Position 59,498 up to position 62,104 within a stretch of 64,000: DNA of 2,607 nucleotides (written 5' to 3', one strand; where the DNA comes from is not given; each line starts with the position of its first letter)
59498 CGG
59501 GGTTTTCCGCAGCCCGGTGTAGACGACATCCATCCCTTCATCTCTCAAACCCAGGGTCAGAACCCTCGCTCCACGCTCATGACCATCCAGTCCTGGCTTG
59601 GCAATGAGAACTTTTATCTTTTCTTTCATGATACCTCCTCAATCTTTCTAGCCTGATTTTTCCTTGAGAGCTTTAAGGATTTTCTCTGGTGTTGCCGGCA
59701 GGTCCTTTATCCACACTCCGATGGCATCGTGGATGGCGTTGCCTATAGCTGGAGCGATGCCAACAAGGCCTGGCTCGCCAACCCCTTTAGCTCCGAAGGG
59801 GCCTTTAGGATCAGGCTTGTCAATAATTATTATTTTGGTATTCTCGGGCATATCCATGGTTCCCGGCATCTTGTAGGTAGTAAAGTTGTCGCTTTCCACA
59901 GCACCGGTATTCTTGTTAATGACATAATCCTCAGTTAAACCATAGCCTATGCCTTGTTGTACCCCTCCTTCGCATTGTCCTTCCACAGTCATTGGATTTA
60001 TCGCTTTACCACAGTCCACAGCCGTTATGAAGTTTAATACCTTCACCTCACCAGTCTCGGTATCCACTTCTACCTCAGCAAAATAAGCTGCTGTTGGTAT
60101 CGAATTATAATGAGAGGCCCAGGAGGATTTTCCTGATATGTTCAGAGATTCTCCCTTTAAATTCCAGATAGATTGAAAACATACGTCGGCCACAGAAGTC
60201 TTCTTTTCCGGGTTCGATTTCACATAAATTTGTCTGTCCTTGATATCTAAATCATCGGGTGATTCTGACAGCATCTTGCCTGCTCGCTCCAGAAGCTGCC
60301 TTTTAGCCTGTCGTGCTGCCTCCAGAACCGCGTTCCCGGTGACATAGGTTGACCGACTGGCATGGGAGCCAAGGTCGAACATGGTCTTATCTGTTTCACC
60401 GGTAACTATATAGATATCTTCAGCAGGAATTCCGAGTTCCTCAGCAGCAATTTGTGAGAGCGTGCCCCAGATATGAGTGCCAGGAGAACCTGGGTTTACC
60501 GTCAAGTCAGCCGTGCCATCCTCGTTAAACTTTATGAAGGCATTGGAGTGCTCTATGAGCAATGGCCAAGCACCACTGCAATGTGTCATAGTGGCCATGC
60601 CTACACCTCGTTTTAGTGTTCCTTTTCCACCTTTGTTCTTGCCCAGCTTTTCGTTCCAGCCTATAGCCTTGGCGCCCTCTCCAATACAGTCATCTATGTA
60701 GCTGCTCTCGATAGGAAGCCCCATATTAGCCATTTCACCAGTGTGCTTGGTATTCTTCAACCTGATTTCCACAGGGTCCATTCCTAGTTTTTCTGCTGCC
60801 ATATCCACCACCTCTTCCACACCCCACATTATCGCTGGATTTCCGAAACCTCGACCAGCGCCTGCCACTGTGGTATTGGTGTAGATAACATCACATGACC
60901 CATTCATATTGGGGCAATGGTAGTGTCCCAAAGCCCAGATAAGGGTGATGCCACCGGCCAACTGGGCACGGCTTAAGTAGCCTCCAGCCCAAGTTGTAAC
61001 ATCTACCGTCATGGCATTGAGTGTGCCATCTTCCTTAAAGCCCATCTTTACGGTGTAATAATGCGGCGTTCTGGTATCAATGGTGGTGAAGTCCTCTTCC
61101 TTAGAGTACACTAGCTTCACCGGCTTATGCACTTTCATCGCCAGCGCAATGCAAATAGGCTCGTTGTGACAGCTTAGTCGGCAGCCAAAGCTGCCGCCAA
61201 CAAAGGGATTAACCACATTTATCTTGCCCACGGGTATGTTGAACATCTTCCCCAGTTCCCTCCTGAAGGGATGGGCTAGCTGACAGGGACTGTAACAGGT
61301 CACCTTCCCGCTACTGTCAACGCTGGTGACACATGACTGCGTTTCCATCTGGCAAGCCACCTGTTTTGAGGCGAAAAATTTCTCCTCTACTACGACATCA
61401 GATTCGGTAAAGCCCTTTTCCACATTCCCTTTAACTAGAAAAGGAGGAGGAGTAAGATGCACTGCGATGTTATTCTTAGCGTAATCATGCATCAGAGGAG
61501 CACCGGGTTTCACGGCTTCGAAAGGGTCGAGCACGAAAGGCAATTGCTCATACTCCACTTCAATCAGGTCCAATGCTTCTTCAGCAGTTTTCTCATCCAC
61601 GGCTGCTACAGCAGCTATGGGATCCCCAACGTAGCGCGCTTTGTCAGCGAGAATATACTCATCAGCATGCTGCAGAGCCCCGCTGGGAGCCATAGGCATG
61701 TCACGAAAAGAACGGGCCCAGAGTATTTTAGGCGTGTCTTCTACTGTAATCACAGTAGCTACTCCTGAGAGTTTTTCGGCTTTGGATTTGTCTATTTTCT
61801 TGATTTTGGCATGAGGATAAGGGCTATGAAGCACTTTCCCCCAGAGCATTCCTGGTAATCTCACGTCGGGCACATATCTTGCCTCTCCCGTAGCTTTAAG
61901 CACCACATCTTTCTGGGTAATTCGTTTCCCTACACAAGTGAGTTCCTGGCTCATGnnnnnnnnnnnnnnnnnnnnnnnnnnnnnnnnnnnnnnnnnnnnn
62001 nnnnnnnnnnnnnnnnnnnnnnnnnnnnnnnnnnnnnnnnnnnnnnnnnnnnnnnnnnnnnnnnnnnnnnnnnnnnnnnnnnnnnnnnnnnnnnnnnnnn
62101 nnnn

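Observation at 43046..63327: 17-gene, ~20-kb co-directional catabolic supercluster: Mo-hydroxylase + split B12 mutase pathway + ACAD/EtfAB/FixCX + radical SAM + hydantoinase A/B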

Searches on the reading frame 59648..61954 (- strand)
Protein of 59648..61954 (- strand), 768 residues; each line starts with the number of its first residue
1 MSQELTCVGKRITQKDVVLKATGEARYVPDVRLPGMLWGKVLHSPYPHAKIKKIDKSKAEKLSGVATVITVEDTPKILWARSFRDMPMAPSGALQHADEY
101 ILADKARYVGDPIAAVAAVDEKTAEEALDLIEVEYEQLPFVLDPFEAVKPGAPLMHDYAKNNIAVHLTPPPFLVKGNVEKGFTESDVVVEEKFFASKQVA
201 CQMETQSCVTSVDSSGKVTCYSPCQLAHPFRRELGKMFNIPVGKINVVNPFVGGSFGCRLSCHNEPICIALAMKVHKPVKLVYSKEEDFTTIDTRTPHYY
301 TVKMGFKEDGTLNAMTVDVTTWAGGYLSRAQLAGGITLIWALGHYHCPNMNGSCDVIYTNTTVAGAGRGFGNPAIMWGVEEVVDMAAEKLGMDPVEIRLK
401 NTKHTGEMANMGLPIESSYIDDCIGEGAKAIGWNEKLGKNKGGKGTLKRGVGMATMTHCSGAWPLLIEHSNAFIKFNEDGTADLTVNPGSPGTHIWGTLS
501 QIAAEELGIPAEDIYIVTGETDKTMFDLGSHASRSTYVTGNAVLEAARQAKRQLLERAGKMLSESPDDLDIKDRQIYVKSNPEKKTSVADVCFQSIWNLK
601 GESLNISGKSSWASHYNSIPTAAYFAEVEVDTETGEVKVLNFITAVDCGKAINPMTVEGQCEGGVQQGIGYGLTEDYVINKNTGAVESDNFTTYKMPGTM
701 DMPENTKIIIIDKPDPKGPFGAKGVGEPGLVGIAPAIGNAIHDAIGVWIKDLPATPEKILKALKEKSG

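Call 3: search_protein_families(library=pfam, proteins=[window:59648-61954:-])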
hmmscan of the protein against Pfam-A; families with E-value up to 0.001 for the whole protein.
window:59648-61954:- (768 aa): 3 families
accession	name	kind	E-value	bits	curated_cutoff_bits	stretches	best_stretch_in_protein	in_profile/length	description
PF20256.3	MoCoBD_2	-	1.1e-74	251.9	27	1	428-703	3-283/283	Molybdopterin cofactor-binding domain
PF02738.23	MoCoBD_1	-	3.5e-66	223.2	27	1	162-401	8-243/244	Molybdopterin cofactor-binding domain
PF01315.27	Ald_Xan_dh_C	-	4.4e-30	104.7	31.3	1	22-139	1-110/110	Aldehyde oxidase and xanthine dehydrogenase, a/b hammerhead domain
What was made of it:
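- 59648..61954 (-): M1: molybdopterin subunit (768 aa) of an orphan clade. Pfam Ald_Xan_dh_C and MoCoBD_1/2 (call 3).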

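Call 8: find_encoding_contigs(protein=window:59648-61954:-, flank=10000, max_places=6)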
Protein window:59648-61954:- (768 aa): 1 contig read that carries it; 1 place shown.
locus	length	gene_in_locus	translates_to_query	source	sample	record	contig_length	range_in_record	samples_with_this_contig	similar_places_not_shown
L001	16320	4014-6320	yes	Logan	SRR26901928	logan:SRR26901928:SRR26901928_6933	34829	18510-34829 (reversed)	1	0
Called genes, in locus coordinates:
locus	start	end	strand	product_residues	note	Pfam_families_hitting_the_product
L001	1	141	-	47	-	?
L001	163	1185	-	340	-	PF00994:MoCF_biosynth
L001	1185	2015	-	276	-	PF01128:IspD, PF12804:NTP_transf_3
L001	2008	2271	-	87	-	PF02604:PhdYeFM_antitox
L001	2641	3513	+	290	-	PF00941:FAD_binding_5, PF03450:CO_deh_flav_C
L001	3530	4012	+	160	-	PF00111:Fer2, PF13085:Fer2_3 (weak), PF01799:Fer2_2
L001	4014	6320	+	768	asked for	PF01315:Ald_Xan_dh_C, PF02738:MoCoBD_1, PF20256:MoCoBD_2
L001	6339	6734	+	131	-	PF02310:B12-binding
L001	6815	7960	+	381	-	PF02786:CPSase_L_D2 (weak), PF08442:ATP-grasp_2, PF13549:ATP-grasp_5, PF24948:Citrate_synth_N, PF00549:Ligase_CoA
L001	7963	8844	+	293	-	PF02629:CoA_binding, PF13380:CoA_binding_2 (weak), PF13607:Succ_CoA_lig, PF00549:Ligase_CoA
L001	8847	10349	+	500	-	PF02550:AcetylCoA_hydro, PF13336:AcetylCoA_hyd_C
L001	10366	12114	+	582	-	PF01642:MM_CoA_mutase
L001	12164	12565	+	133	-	PF00903:Glyoxalase, PF13468:Glyoxalase_3 (weak), PF13669:Glyoxalase_4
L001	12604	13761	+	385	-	PF02771:Acyl-CoA_dh_N, PF02770:Acyl-CoA_dh_M, PF00441:Acyl-CoA_dh_1, PF08028:Acyl-CoA_dh_2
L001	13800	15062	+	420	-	PF01266:DAO (faint), PF01494:FAD_binding_3 (faint), PF21162:ETFQO_UQ-bd (weak), PF26311:ETF-QO_FixC_C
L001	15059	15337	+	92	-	PF12838:Fer4_7 (faint), PF14697:Fer4_21 (faint), PF12797:Fer4_2 (faint), PF13187:Fer4_9 (faint)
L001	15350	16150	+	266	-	PF01012:ETF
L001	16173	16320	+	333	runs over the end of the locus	PF01012:ETF, PF00766:ETF_alpha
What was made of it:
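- Checked: Minor corrections: fixC probably starts 9 codons downstream (420 aa in the public gene call, call 8).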

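Call 9: search_protein_families(library=ncbifam, proteins=[window:59648-61954:-], max_evalue=1e-10)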
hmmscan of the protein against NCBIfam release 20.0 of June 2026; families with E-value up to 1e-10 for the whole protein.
window:59648-61954:- (768 aa): 13 families
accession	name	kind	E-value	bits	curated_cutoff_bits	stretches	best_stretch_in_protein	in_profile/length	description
NF043082.1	XdhA_XDHase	equivalog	1.3e-188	628.7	780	1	8-766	1-755/758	xanthine dehydrogenase subunit XdhA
NF007426.0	PRK09970.1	equivalog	3.2e-181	604.2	916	1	5-765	3-757/761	xanthine dehydrogenase molybdenum-binding subunit XdhA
TIGR03194.1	4hydrxCoA_A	equivalog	1.5e-151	506.4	994.55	1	16-763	5-746/746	4-hydroxybenzoyl-CoA reductase subunit alpha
TIGR03196.1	pucD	equivalog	2.6e-122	409.7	783.65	1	10-759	5-754/763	xanthine dehydrogenase subunit D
NF041018.1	glyceraldDH_alpha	equivalog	3.3e-122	409.3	790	1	7-760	2-741/741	glyceraldehyde dehydrogenase subunit alpha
TIGR03313.1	Se_sel_red_Mo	hypoth_equivalog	1.7e-107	360.3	1101.9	2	176-764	362-950/951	molybdopterin-dependent oxidoreductase Mo/Fe-S-binding subunit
NF045668.1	pterin_aldehy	equivalog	1.8e-107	360.5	1100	1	6-764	173-905/905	molybdopterin-dependent aldehyde oxidoreductase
TIGR02416.1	CO_dehy_Mo_lg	equivalog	2.8e-102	343.3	991.15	1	22-761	7-769/770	aerobic carbon-monoxide dehydrogenase large subunit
NF040766.1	CODH_aero_grp5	exception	4.7e-101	339.2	950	2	7-591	4-590/785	aerobic carbon-monoxide dehydrogenase large subunit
TIGR03311.1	Se_dep_XDH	equivalog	4.1e-89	299.7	830.45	1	7-753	161-840/848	selenium-dependent xanthine dehydrogenase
NF041671.1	peri_hyde_PaoC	equivalog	1.6e-78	264.8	1180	1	4-765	14-733/735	aldehyde oxidoreductase molybdenum-binding subunit PaoC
TIGR02965.1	xanthine_xdhB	equivalog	1.4e-76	258.2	849.5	1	18-764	11-755/758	xanthine dehydrogenase molybdopterin binding subunit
TIGR02969.1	mam_aldehyde_ox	subfamily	1.5e-41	141.9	1912.3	1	7-746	575-1280/1330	aldehyde oxidase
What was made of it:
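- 59648..61954 (-): Best NCBIfam hit is XdhA at 629 bits, below the 780 cut-off (call 9).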

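Call 12: find_homologous_proteins(query=window:59648-61954:-, max_evalue=1e-50)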
Query window:59648-61954:- (768 aa): 3047 proteins with E <= 1e-50 among 8000 candidates; the best 120 are listed.
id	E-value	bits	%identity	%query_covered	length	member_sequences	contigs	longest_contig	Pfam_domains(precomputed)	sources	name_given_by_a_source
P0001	0.0e+0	1665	92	100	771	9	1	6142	PF02738.24,PF20256.4,PF01315.28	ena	-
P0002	0.0e+0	1571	86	100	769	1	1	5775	PF02738.24,PF20256.4,PF01315.28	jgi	jgi:xanthine dehydrogenase molybdenum-binding subunit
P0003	0.0e+0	1494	83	100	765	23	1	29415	PF02738.24,PF20256.4,PF01315.28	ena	-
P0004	0.0e+0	1480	82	100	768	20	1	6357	PF02738.24,PF20256.4,PF01315.28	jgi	-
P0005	0.0e+0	1441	79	100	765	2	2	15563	PF02738.24,PF20256.4,PF01315.28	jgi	jgi:xanthine dehydrogenase molybdenum-binding subunit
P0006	0.0e+0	1434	79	100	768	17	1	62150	PF02738.24,PF20256.4,PF01315.28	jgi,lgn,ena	-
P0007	0.0e+0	1402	77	100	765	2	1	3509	PF02738.24,PF20256.4,PF01315.28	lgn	-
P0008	0.0e+0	1382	78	100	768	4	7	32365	PF02738.24,PF20256.4,PF01315.28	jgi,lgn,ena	-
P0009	0.0e+0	1370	76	100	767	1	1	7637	PF02738.24,PF20256.4,PF01315.28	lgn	-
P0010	0.0e+0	1315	74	100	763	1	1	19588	PF02738.24,PF20256.4,PF01315.28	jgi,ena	-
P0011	0.0e+0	1264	72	100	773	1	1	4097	PF02738.24,PF20256.4,PF01315.28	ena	-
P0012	0.0e+0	1255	71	100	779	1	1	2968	PF02738.24,PF20256.4,PF01315.28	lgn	-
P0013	0.0e+0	1251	71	100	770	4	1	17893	PF02738.24,PF20256.4,PF01315.28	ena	-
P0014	0.0e+0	1238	70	100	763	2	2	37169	PF02738.24,PF20256.4,PF01315.28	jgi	-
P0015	0.0e+0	1237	70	100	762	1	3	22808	PF02738.24,PF20256.4,PF01315.28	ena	-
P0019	0.0e+0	1222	70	100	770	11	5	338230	PF02738.24,PF20256.4,PF01315.28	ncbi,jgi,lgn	ncbi:MAG: xanthine dehydrogenase family protein molybdopterin-binding subunit [Bacillota bacterium]|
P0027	0.0e+0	1174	67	100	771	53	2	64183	PF02738.24,PF20256.4,PF01315.28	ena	-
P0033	0.0e+0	1101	65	98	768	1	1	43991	PF02738.24,PF20256.4,PF01315.28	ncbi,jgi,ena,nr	ncbi:MAG: carbon monoxide dehydrogenase [Candidatus Hecatellales archaeon]|nr:MAG: carbon monoxide d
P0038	0.0e+0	1084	63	100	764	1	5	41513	PF02738.24,PF20256.4,PF01315.28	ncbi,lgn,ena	-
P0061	0.0e+0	1040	60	99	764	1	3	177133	PF02738.24,PF20256.4,PF01315.28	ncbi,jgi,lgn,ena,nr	ncbi:MAG TPA: xanthine dehydrogenase family protein molybdopterin-binding subunit [Desulfatiglandale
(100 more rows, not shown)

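Call 13: find_encoding_contigs(protein=P0006, flank=10000, max_places=2)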
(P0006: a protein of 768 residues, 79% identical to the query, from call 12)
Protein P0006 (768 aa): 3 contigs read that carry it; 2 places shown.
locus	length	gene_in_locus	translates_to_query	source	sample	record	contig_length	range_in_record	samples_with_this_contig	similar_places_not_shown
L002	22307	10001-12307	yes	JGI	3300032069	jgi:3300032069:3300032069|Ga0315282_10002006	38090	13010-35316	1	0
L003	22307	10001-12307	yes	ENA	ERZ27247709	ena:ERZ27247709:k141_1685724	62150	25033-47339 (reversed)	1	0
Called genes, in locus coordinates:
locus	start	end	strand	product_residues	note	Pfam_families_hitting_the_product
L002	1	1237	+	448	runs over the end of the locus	PF01134:GIDA (faint), PF01266:DAO (faint), PF03486:HI0933_like (faint), PF07992:Pyr_redox_2 (weak), PF12831:FAD_oxidored, PF00037:Fer4, PF12797:Fer4_2 (weak), PF12837:Fer4_6 (weak), +1 more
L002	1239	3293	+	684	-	PF00890:FAD_binding_2, PF01266:DAO (weak), PF07992:Pyr_redox_2, PF12831:FAD_oxidored (weak), PF13450:NAD_binding_8 (weak), PF13187:Fer4_9 (weak), PF13237:Fer4_10 (weak), PF02662:FlpD, +4 more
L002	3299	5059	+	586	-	PF13183:Fer4_8, PF13187:Fer4_9, PF13237:Fer4_10 (weak), PF13534:Fer4_17, PF14691:Fer4_20, PF07992:Pyr_redox_2, PF13450:NAD_binding_8, PF13738:Pyr_redox_3, +5 more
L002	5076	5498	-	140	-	PF00903:Glyoxalase, PF13669:Glyoxalase_4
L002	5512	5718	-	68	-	-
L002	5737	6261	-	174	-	-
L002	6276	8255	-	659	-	PF00724:Oxidored_FMN, PF07992:Pyr_redox_2, PF00070:Pyr_redox (weak), PF00890:FAD_binding_2 (weak), PF01266:DAO (weak), PF03486:HI0933_like (weak), PF13450:NAD_binding_8, PF07992:Pyr_redox_2, +3 more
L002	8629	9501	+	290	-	PF00941:FAD_binding_5, PF03450:CO_deh_flav_C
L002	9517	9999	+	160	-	PF13085:Fer2_3, PF00111:Fer2, PF01799:Fer2_2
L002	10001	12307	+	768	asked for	PF01315:Ald_Xan_dh_C, PF02738:MoCoBD_1, PF20256:MoCoBD_2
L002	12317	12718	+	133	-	PF02310:B12-binding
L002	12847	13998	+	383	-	PF08442:ATP-grasp_2, PF13549:ATP-grasp_5, PF24948:Citrate_synth_N, PF00549:Ligase_CoA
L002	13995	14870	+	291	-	PF02629:CoA_binding, PF13380:CoA_binding_2 (faint), PF13607:Succ_CoA_lig, PF00549:Ligase_CoA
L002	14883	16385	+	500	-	PF02550:AcetylCoA_hydro, PF04223:CitF (weak), PF13336:AcetylCoA_hyd_C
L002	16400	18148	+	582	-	PF01642:MM_CoA_mutase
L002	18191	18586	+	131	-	PF00903:Glyoxalase, PF13468:Glyoxalase_3 (weak), PF13669:Glyoxalase_4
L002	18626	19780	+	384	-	PF02771:Acyl-CoA_dh_N, PF02770:Acyl-CoA_dh_M, PF00441:Acyl-CoA_dh_1, PF08028:Acyl-CoA_dh_2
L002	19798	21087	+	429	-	PF00890:FAD_binding_2 (weak), PF01266:DAO (weak), PF01494:FAD_binding_3 (faint), PF01946:Thi4 (weak), PF12831:FAD_oxidored (weak), PF13450:NAD_binding_8 (weak), PF21162:ETFQO_UQ-bd (weak), PF26311:ETF-QO_FixC_C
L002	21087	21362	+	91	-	-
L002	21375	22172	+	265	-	PF01012:ETF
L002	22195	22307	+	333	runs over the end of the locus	PF01012:ETF, PF00766:ETF_alpha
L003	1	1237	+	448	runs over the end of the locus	PF01134:GIDA (faint), PF01266:DAO (faint), PF03486:HI0933_like (faint), PF07992:Pyr_redox_2 (weak), PF12831:FAD_oxidored, PF00037:Fer4, PF12797:Fer4_2 (weak), PF12837:Fer4_6 (weak), +1 more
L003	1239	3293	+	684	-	PF00890:FAD_binding_2, PF01266:DAO (weak), PF07992:Pyr_redox_2, PF12831:FAD_oxidored (weak), PF13450:NAD_binding_8 (weak), PF13187:Fer4_9 (weak), PF13237:Fer4_10 (weak), PF02662:FlpD, +4 more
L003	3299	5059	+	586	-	PF13183:Fer4_8, PF13187:Fer4_9, PF13237:Fer4_10 (weak), PF13534:Fer4_17, PF14691:Fer4_20, PF07992:Pyr_redox_2, PF13450:NAD_binding_8, PF13738:Pyr_redox_3, +5 more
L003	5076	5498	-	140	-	PF00903:Glyoxalase, PF13669:Glyoxalase_4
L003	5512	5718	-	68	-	-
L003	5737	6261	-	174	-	-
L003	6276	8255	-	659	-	PF00724:Oxidored_FMN, PF07992:Pyr_redox_2, PF00070:Pyr_redox (weak), PF00890:FAD_binding_2 (weak), PF01266:DAO (weak), PF03486:HI0933_like (weak), PF13450:NAD_binding_8, PF07992:Pyr_redox_2, +2 more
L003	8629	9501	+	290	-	PF00941:FAD_binding_5, PF03450:CO_deh_flav_C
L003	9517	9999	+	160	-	PF13085:Fer2_3, PF00111:Fer2, PF01799:Fer2_2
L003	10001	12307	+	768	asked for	PF01315:Ald_Xan_dh_C, PF02738:MoCoBD_1, PF20256:MoCoBD_2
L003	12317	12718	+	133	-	PF02310:B12-binding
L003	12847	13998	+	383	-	PF08442:ATP-grasp_2, PF13549:ATP-grasp_5, PF24948:Citrate_synth_N, PF00549:Ligase_CoA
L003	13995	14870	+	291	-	PF02629:CoA_binding, PF13380:CoA_binding_2 (faint), PF13607:Succ_CoA_lig, PF00549:Ligase_CoA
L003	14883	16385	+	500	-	PF02550:AcetylCoA_hydro, PF04223:CitF (weak), PF13336:AcetylCoA_hyd_C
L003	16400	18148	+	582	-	PF01642:MM_CoA_mutase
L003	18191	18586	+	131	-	PF00903:Glyoxalase, PF13468:Glyoxalase_3 (weak), PF13669:Glyoxalase_4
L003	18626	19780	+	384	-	PF02771:Acyl-CoA_dh_N, PF02770:Acyl-CoA_dh_M, PF00441:Acyl-CoA_dh_1, PF08028:Acyl-CoA_dh_2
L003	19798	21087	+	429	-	PF00890:FAD_binding_2 (weak), PF01266:DAO (weak), PF01494:FAD_binding_3 (faint), PF01946:Thi4 (weak), PF12831:FAD_oxidored (weak), PF13450:NAD_binding_8 (weak), PF21162:ETFQO_UQ-bd (weak), PF26311:ETF-QO_FixC_C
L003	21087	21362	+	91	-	-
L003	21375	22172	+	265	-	PF01012:ETF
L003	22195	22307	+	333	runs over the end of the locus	PF01012:ETF, PF00766:ETF_alpha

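Call 14: find_encoding_contigs(protein=P0019, flank=10000, max_places=2)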
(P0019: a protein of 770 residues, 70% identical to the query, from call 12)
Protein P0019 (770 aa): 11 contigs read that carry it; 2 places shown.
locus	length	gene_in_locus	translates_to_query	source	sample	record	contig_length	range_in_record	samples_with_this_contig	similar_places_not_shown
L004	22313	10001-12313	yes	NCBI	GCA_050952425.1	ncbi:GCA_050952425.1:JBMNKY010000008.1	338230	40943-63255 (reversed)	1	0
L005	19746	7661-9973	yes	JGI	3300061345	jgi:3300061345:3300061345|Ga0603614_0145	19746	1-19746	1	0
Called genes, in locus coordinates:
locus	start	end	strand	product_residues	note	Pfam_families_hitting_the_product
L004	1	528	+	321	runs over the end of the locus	PF02653:BPD_transp_2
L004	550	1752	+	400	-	PF02653:BPD_transp_2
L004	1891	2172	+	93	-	PF18910:DUF5665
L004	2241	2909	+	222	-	PF01258:zf-dskA_traR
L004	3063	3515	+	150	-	PF01252:Peptidase_A8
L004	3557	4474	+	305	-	PF01479:S4, PF00849:PseudoU_synth_2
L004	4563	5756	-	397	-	PF07905:PucR, PF17853:GGDEF_2, PF09862:DUF2089 (weak), PF13556:HTH_30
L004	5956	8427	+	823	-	PF02901:PFL-like, PF01228:Gly_radical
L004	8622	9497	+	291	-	PF00941:FAD_binding_5, PF03450:CO_deh_flav_C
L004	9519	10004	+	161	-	PF13085:Fer2_3, PF00111:Fer2, PF01799:Fer2_2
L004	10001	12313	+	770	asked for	PF01315:Ald_Xan_dh_C, PF02738:MoCoBD_1, PF20256:MoCoBD_2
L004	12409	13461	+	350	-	PF19799:DUF6282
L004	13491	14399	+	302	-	PF13353:Fer4_12 (weak), PF12838:Fer4_7 (weak), PF13187:Fer4_9 (weak), PF13237:Fer4_10 (weak), PF00037:Fer4 (weak), PF04055:Radical_SAM, PF12837:Fer4_6 (weak)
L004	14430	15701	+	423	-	PF01180:DHO_dh, PF01207:Dus (weak), PF00037:Fer4 (weak), PF12837:Fer4_6 (weak), PF12838:Fer4_7 (weak), PF13187:Fer4_9 (weak), PF13237:Fer4_10 (weak), PF14697:Fer4_21 (weak), +1 more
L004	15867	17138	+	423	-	PF01180:DHO_dh, PF01207:Dus (weak), PF00037:Fer4 (weak), PF12837:Fer4_6 (weak), PF12838:Fer4_7 (weak), PF13187:Fer4_9 (weak), PF13237:Fer4_10 (weak), PF14697:Fer4_21 (weak), +1 more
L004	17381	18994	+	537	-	PF02652:Lactate_perm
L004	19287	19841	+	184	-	PF00156:Pribosyltran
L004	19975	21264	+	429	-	PF00860:Xan_ur_permease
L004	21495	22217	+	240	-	PF00215:OMPdecase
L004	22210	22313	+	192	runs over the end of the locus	PF00156:Pribosyltran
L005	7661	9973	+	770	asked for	PF01315:Ald_Xan_dh_C, PF02738:MoCoBD_1, PF20256:MoCoBD_2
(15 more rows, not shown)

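Call 15: find_encoding_contigs(protein=P0033, flank=10000, max_places=2)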
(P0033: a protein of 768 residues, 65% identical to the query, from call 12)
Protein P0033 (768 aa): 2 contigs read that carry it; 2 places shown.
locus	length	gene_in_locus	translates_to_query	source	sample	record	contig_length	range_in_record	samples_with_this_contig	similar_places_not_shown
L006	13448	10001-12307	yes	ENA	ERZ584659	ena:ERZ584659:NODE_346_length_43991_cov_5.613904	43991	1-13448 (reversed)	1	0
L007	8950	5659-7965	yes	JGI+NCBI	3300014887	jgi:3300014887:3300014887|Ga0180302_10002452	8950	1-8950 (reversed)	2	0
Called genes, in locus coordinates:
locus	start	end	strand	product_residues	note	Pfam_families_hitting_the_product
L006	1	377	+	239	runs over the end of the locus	PF00005:ABC_tran, PF13304:AAA_21 (faint), PF12399:BCA_ABC_TP_C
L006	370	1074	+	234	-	PF00005:ABC_tran, PF13304:AAA_21 (faint)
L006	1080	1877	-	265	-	-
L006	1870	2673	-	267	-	PF02625:XdhC_CoxI, PF02826:2-Hacid_dh_C (faint), PF13478:XdhC_C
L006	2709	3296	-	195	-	PF00483:NTP_transferase (weak), PF01128:IspD, PF02348:CTP_transf_3, PF12804:NTP_transf_3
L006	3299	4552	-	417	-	PF03453:MoeA_N, PF00994:MoCF_biosynth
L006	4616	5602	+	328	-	PF13379:NMT1_2, PF09084:NMT1, PF12974:Phosphonate-bd, PF12916:DUF3834 (faint)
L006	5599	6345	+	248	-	PF00528:BPD_transp_1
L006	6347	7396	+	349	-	PF00005:ABC_tran, PF13304:AAA_21 (weak), PF03459:TOBE (weak)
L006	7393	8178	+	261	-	PF04016:DUF364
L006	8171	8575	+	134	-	PF00196:GerE (faint), PF04545:Sigma70_r4 (faint), PF14601:TFX_C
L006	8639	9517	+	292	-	PF00941:FAD_binding_5, PF03450:CO_deh_flav_C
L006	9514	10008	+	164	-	PF13085:Fer2_3, PF00111:Fer2, PF01799:Fer2_2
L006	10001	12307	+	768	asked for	PF01315:Ald_Xan_dh_C, PF02738:MoCoBD_1, PF20256:MoCoBD_2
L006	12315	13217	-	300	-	PF02629:CoA_binding, PF13380:CoA_binding_2 (faint), PF00549:Ligase_CoA, PF13607:Succ_CoA_lig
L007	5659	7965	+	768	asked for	PF01315:Ald_Xan_dh_C, PF02738:MoCoBD_1, PF20256:MoCoBD_2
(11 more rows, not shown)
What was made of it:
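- An archaeal Mo orthologue (65%) also abuts sucDC (call 15).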
